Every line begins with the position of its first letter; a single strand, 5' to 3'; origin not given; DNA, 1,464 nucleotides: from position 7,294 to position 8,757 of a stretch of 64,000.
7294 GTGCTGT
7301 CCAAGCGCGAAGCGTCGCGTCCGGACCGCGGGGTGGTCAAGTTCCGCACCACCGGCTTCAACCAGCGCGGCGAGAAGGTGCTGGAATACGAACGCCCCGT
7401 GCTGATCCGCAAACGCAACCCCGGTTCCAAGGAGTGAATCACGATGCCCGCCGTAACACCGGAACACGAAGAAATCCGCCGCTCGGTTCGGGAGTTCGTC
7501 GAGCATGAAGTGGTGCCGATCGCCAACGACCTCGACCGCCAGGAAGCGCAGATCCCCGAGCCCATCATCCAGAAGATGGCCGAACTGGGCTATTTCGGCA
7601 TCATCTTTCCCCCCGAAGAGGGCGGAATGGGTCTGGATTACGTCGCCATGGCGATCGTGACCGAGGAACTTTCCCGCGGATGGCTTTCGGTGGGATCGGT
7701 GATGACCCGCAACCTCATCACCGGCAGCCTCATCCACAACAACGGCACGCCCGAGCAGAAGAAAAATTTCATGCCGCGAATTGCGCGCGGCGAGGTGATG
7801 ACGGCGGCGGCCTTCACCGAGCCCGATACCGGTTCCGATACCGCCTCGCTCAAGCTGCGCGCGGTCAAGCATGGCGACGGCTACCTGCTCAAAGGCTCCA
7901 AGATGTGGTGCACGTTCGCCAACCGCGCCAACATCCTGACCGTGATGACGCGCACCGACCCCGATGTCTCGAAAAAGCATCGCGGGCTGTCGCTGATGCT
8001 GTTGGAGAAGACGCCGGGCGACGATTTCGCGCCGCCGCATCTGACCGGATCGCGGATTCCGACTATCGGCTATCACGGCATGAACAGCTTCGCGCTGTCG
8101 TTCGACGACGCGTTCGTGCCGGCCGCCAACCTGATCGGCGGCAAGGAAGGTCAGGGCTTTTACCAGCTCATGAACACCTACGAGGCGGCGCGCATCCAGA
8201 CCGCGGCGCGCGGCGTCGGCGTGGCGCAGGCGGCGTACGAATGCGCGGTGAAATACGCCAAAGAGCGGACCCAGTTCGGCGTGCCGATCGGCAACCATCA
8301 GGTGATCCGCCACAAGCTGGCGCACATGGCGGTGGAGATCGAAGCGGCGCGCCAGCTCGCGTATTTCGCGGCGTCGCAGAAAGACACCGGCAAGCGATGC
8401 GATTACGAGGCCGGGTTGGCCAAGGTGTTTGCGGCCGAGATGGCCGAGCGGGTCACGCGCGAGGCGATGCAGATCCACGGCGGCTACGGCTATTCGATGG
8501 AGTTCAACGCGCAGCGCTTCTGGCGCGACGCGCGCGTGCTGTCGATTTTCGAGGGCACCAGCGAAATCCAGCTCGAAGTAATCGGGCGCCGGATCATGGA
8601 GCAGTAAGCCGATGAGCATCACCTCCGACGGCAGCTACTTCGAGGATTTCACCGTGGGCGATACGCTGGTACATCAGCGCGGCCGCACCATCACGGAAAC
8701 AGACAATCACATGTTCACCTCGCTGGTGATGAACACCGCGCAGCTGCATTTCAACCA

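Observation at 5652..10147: MaoC hydratase - acyl-CoA dehydrogenase - MaoC hydratase - CitE/HpcH-like CoA-ester lyase operon with a divergent MDR reductase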

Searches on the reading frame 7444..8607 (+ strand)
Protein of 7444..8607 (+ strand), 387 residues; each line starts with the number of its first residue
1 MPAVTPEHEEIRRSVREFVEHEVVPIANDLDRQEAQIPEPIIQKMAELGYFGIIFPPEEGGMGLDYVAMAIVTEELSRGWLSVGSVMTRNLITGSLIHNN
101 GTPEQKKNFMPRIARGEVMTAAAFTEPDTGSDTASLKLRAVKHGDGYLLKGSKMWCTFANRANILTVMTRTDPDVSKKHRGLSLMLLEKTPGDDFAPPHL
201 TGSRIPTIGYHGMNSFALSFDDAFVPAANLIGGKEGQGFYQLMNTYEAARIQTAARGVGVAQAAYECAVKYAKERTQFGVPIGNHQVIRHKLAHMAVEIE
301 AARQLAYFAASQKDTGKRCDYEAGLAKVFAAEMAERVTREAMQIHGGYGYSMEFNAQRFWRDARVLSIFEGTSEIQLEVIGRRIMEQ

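Call 5: search_protein_families(library=pfam, proteins=[window:7444-8607:+])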
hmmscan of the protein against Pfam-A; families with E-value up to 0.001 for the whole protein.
window:7444-8607:+ (387 aa): 5 families
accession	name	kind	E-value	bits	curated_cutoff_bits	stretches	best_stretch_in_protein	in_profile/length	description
PF00441.29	Acyl-CoA_dh_1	-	2e-51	174.5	22.4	1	236-384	1-149/150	Acyl-CoA dehydrogenase, C-terminal domain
PF02771.21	Acyl-CoA_dh_N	-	7.5e-35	120.2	22.9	1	5-117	1-113/113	Acyl-CoA dehydrogenase, N-terminal domain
PF08028.16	Acyl-CoA_dh_2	-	3.8e-25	89.2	22.7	1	253-373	3-133/134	Acyl-CoA dehydrogenase, C-terminal domain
PF02770.24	Acyl-CoA_dh_M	-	1.7e-15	57.4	33.3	1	121-222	1-96/97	Acyl-CoA dehydrogenase, middle domain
PF22924.1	ACOX_C_alpha1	-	0.00011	22.5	27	0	325-382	109-166/169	Acyl-CoA oxidase, C-alpha1 domain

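Call 6: search_protein_families(library=ncbifam, proteins=[window:7444-8607:+])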
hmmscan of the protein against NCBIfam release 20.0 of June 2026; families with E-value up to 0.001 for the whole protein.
window:7444-8607:+ (387 aa): 23 families
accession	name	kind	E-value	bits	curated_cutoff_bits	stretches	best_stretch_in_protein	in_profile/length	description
NF042972.1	AcrlCoAredClosAcrC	equivalog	5.8e-97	324.7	640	1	4-385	5-377/378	acryloyl-CoA reductase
NF045552.1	GlutCoADH_Des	equivalog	5.1e-79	266.2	470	1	6-380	7-375/387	glutaryl-CoA dehydrogenase Acd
NF042439.1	SulpropCoADesulf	equivalog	1.2e-71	241.5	600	1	14-386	3-372/379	3-sulfinopropanoyl-CoA desulfinase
NF008997.0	PRK12341.1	equivalog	8.8e-68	229.1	537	1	5-386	6-378/382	acyl-CoA dehydrogenase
NF058590.1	AcCoDHFadEBacil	equivalog_domain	4.7e-67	226.8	600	1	5-381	22-407/586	acyl-CoA dehydrogenase FadE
NF043006.1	CyhCrbnylCoADH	equivalog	2.1e-66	224.5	650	1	12-386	12-377/380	cyclohexane-1-carbonyl-CoA dehydrogenase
TIGR03207.1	cyc_hxne_CoA_dh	equivalog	6.1e-58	196.3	575.35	1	11-383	8-370/372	cyclohexanecarboxyl-CoA dehydrogenase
NF045652.1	ProlPCPDhRedW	equivalog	1.3e-56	192.1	650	1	6-383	2-372/376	L-prolyl-[peptidyl-carrier protein] dehydrogenase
NF002885.1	PRK03354.1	equivalog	1.3e-53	182.4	540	1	6-386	7-375/378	crotonobetainyl-CoA dehydrogenase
NF053553.1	prodigi_MBC_PigA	equivalog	4.7e-47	160.9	500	1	7-384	8-379/381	prodigiosin MBC biosynthesis dehydrogenase PigA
NF007000.1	PRK09463.1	subfamily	2.3e-38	132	600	1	23-351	58-399/726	acyl-CoA dehydrogenase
NF052270.1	Staph_DH_FadE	equivalog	4.4e-36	124.5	600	1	10-384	27-393/400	acyl-CoA dehydrogenase FadE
TIGR03203.1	pimD_small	equivalog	5.1e-35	121.3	652.7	1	41-362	42-354/378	pimeloyl-CoA dehydrogenase small subunit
NF009586.0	PRK13026.1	subfamily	4.7e-33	114.5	608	1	24-349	94-432/777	acyl-CoA dehydrogenase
TIGR03204.1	pimC_large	equivalog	1.9e-31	109.3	623.85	1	52-382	56-390/395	pimeloyl-CoA dehydrogenase large subunit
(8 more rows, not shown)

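Call 10: search_solved_structures(query=window:7444-8607:+, max_evalue=1e-20)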
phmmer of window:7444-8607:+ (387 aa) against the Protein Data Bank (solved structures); distinct sequences matched with E-value up to 1e-20: 89 (the best 60 are shown).
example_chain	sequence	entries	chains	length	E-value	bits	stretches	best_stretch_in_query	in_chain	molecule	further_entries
6es9_A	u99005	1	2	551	1e-112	379.8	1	8-385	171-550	Acyl-CoA dehydrogenase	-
4iv6_A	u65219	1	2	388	6.6e-99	334.4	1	3-385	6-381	Acyl-CoA dehydrogenase FadE3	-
8ciw_A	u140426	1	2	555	3.9e-86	292.4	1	10-386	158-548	(2S)-methylsuccinyl-CoA dehydrogenase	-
5ol2_C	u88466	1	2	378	1.8e-80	273.7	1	11-385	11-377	Acyl-CoA dehydrogenase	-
4u83_A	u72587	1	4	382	1.3e-77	264.4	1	5-382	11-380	Acyl-CoA dehydrogenase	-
5lnx_A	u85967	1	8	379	3e-77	263.1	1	4-384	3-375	Acyl-CoA dehydrogenase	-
4n5f_A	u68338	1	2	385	2.1e-76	260.4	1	5-383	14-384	Putative acyl-CoA dehydrogenase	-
4m9a_A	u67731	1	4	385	7.9e-76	258.5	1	8-383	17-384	Acyl-CoA dehydrogenase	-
1ukw_A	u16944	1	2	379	2.7e-73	250.1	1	4-385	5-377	acyl-CoA dehydrogenase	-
1jqi_A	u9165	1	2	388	7.6e-73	248.7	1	7-384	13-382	short chain acyl-CoA dehydrogenase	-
2dvl_A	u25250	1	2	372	1.4e-72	247.8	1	5-384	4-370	Acyl-CoA dehydrogenase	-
4kto_A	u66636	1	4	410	1.7e-71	244.2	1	6-385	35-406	isovaleryl-CoA dehydrogenase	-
4l1f_A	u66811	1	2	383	1.8e-71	244.1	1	5-384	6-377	Acyl-CoA dehydrogenase domain protein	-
2pg0_A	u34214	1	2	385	2.7e-70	240.3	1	6-384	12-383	Acyl-CoA dehydrogenase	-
3pfd_A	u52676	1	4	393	3e-70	240.1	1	6-385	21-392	Acyl-CoA dehydrogenase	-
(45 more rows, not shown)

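Call 31: search_solved_structures(query=window:7444-8607:+, max_evalue=1e-85, show_alignments=3)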
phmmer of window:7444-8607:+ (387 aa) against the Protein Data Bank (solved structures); distinct sequences matched with E-value up to 1e-85: 3.
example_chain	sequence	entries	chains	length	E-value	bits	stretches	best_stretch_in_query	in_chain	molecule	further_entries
6es9_A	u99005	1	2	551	1e-112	379.8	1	8-385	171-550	Acyl-CoA dehydrogenase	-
4iv6_A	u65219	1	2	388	6.6e-99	334.4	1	3-385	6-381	Acyl-CoA dehydrogenase FadE3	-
8ciw_A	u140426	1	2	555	3.9e-86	292.4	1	10-386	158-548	(2S)-methylsuccinyl-CoA dehydrogenase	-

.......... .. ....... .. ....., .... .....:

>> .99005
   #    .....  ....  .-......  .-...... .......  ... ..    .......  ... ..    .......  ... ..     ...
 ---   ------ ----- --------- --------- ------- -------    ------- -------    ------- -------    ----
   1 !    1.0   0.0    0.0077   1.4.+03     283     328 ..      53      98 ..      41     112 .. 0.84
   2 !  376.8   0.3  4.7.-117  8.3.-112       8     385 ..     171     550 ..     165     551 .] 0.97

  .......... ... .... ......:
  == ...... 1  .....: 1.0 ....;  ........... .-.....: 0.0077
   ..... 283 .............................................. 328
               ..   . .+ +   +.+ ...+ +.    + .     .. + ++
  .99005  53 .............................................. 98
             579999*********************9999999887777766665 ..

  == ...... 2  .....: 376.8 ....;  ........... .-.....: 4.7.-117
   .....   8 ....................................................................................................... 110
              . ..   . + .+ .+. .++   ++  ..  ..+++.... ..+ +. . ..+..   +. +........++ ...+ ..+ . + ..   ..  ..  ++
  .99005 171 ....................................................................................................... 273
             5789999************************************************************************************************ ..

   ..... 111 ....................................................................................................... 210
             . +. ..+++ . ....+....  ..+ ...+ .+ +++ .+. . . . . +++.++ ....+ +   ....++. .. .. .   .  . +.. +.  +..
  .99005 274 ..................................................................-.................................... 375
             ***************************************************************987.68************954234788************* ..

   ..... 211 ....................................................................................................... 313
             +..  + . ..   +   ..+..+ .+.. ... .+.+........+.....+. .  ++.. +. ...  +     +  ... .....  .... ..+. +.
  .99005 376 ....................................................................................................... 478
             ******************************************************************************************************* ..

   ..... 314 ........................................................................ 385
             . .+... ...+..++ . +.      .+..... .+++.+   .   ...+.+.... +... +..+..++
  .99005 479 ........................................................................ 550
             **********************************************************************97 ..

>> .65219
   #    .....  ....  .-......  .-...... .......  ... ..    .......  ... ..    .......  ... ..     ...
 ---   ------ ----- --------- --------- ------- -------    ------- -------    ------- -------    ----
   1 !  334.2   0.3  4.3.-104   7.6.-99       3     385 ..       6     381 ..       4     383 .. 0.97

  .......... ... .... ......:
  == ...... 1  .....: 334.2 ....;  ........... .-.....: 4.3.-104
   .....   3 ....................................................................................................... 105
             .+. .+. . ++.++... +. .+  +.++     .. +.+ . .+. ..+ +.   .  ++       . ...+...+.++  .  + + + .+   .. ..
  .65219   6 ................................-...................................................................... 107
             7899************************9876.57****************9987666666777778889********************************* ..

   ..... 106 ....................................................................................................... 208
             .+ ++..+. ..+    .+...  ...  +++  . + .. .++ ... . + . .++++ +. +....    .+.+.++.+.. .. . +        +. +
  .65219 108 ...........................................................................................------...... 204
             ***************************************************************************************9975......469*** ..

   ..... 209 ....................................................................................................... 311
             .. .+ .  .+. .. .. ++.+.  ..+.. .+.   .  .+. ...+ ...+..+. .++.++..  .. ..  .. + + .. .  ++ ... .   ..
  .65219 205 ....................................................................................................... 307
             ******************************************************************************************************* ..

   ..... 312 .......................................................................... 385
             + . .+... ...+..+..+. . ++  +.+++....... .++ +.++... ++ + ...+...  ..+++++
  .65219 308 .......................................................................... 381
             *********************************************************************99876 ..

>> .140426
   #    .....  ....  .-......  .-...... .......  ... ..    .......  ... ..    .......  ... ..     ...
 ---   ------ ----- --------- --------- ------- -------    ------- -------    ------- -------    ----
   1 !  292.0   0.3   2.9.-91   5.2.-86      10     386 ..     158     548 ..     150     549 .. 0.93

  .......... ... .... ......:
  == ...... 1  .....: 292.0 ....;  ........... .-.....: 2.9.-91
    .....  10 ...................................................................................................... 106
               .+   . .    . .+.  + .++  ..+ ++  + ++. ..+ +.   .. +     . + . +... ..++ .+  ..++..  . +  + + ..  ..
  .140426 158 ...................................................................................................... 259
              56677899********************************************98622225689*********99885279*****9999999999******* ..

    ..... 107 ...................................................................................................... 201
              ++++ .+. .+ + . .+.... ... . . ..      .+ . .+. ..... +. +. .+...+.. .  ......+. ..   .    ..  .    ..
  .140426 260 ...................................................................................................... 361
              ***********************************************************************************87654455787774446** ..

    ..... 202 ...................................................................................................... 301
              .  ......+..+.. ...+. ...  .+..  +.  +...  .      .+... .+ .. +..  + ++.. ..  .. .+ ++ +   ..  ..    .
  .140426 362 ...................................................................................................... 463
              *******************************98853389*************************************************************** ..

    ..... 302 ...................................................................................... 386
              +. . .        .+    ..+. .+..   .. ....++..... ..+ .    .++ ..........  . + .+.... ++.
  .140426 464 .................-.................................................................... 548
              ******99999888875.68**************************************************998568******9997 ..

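Call 66: search_dna_similar(query=window:7444-8607:+, collection=plasmids, mode=protein, max_rows=40, max_evalue=1e-60)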
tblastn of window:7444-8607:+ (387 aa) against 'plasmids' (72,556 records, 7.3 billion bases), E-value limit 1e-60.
Records with a match: 790; places in all: 1055; records where one place covers at least 80% of the query: 789.
Best place of each record, by identity: <60% 790.
By first word of the organism name: Rhizobium 143; Ralstonia 132; Sinorhizobium 122; Pseudosulfitobacter 72; Paracoccus 21; Azospirillum 19; Rhodococcus 15; Ensifer 12; Cupriavidus 11; Natrinema 11; and 99 more.
By predicted mobility (MOB-suite, as given by PLSDB): non-mobilizable 406; mobilizable 204; conjugative 180.
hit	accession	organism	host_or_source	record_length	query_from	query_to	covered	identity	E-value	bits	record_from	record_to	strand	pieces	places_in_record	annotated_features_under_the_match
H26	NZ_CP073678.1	Cupriavidus sp. KK10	Isolate,A bacterial consortium from ...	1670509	1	380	98%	49.1%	2e-116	379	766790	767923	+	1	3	none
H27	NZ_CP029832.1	Azospirillum ramasamyi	single cell,Cow dung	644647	2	385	99%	48.5%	3e-113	370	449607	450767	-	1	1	acyl-CoA dehydrogenase family protein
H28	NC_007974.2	Cupriavidus metallidurans CH34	-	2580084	1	380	98%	48.8%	3e-116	379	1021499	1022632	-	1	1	none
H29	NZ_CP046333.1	Cupriavidus metallidurans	sedimentation pond in a zinc factory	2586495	1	380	98%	48.8%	3e-116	379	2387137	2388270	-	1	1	none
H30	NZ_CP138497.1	Variovorax boronicumulans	Legume root,PacBio whole genome assembly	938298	4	385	99%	48.4%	5e-110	361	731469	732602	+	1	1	acyl-CoA dehydrogenase family protein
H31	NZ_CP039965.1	Pseudorhodobacter turbinis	single bacterial isolate,Turban shell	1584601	7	386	98%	48.6%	3e-113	370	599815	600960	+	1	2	record has no annotation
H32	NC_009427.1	Novosphingobium aromaticivorans DSM 12444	-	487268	7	386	98%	48.4%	1e-106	351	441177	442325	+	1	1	acyl-CoA dehydrogenase family protein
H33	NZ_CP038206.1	Paracoccus pantotrophus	single cell,soil associated with ...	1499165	9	386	98%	48.6%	3e-113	370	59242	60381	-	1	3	none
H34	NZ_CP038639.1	Cupriavidus oxalaticus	whole organism,sewage sludge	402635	4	380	97%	48.7%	3e-114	373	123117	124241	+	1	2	acyl-CoA dehydrogenase family protein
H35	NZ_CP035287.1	Paracoccus versutus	whole organism,soil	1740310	9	386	98%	48.3%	9e-113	369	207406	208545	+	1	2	none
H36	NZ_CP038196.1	Paracoccus versutus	single cell,soil adjacent to the roots ...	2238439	9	386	98%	48.3%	1e-112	369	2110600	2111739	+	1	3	none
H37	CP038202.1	Paracoccus ferrooxidans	single cell,bioreactor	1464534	9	386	98%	48.3%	1e-112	368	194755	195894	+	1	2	acyl-CoA dehydrogenase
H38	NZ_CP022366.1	Azospirillum sp. TSH58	single cell,paddy soils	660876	11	385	97%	48.7%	9e-113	369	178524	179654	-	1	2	acyl-CoA dehydrogenase family protein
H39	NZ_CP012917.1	Azospirillum brasilense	Digitaria eriantha,microbe,root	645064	11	385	97%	48.4%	3e-113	370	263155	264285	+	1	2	acyl-CoA dehydrogenase family protein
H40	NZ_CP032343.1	Azospirillum brasilense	soil sample,Agricultural field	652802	11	385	97%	48.4%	3e-113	370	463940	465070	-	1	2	acyl-CoA dehydrogenase family protein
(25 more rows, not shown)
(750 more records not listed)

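Call 67: get_annotated_region(hit=H34, flank=7000)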
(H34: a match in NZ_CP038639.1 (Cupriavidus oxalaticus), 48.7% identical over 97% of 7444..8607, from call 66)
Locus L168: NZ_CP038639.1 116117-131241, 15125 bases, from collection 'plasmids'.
description: Cupriavidus oxalaticus strain X32 plasmid unnamed4, complete sequence
organism: Cupriavidus oxalaticus (NCBI taxid 96344)
taxonomy: Bacteria; Pseudomonadota; Betaproteobacteria; Burkholderiales; Burkholderiaceae; Cupriavidus; Cupriavidus oxalaticus
host: -; source: whole organism,sewage sludge; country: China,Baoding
typing (MOB-suite, as given by PLSDB): conjugative; relaxase MOBH; mating-pair formation MPF_T
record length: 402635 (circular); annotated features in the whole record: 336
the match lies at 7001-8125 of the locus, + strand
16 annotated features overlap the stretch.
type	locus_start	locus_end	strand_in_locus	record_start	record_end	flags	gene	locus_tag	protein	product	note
CDS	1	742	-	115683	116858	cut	-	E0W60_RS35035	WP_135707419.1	thiolase family protein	-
CDS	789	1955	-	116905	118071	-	-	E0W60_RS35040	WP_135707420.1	CoA transferase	-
CDS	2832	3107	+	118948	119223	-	-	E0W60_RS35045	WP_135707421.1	hypothetical protein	-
CDS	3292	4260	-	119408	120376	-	-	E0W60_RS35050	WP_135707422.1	tripartite tricarboxylate transporter substrate binding protein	-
CDS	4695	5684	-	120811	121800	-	-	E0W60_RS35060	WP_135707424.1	aldolase/citrate lyase family protein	-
CDS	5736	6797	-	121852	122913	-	-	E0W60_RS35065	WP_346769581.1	MaoC family dehydratase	-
CDS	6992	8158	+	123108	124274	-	-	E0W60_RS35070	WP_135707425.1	acyl-CoA dehydrogenase family protein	-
CDS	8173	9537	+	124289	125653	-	-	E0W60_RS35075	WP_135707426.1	MmgE/PrpD family protein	-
CDS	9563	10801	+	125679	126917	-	-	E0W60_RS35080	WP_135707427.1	CoA transferase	-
CDS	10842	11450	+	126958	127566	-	-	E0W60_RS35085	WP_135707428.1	hypothetical protein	-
CDS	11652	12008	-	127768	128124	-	-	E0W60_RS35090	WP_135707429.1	helix-turn-helix transcriptional regulator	-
CDS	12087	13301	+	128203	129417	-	-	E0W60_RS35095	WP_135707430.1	MFS transporter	GO:0055085 - transmembrane transport [Evidence IEA]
CDS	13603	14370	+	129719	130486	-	-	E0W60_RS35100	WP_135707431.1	GntR family transcriptional regulator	-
CDS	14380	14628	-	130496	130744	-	-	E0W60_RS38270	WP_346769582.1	hypothetical protein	-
CDS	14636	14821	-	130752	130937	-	-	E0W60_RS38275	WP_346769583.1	hypothetical protein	-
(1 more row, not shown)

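Call 68: get_annotated_region(hit=H27, flank=7000)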
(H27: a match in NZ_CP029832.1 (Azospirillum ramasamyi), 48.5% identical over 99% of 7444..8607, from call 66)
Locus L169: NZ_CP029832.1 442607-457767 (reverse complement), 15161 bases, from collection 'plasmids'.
description: Azospirillum ramasamyi strain M2T2B2 plasmid unnamed2, complete sequence
organism: Azospirillum ramasamyi (NCBI taxid 682998)
taxonomy: Bacteria; Pseudomonadota; Alphaproteobacteria; Rhodospirillales; Azospirillaceae; Azospirillum; Azospirillum ramasamyi
host: -; source: single cell,Cow dung; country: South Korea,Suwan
typing (MOB-suite, as given by PLSDB): non-mobilizable
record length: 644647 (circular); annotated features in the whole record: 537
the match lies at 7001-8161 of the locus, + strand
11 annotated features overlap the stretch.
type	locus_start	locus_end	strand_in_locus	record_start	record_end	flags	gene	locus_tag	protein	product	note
CDS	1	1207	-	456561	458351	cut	-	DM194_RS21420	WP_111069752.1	TRAP transporter large permease subunit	-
CDS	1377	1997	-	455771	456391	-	-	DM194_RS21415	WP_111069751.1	TRAP transporter small permease subunit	-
CDS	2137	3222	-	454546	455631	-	-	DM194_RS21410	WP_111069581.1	substrate-binding domain-containing protein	-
CDS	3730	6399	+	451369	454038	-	-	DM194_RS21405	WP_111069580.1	2-oxoglutarate dehydrogenase E1 component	GO:0006099 - tricarboxylic acid cycle [Evidence IEA]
CDS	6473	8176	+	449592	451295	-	-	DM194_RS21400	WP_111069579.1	acyl-CoA dehydrogenase family protein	-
CDS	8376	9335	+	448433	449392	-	-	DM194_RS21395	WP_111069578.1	LysR substrate-binding domain-containing protein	-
CDS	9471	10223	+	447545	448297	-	-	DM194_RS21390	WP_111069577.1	glucose 1-dehydrogenase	-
CDS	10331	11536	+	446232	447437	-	-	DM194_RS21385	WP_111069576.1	CoA transferase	-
CDS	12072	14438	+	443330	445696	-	-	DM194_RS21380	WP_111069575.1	DMSO/selenate family reductase complex A subunit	-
CDS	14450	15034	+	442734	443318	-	-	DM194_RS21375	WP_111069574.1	DMSO/selenate family reductase complex B subunit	-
CDS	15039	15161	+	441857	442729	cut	-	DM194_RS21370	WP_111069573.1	DmsC/YnfH family molybdoenzyme membrane anchor subunit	GO:0019645 - anaerobic electron transport chain [Evidence IEA]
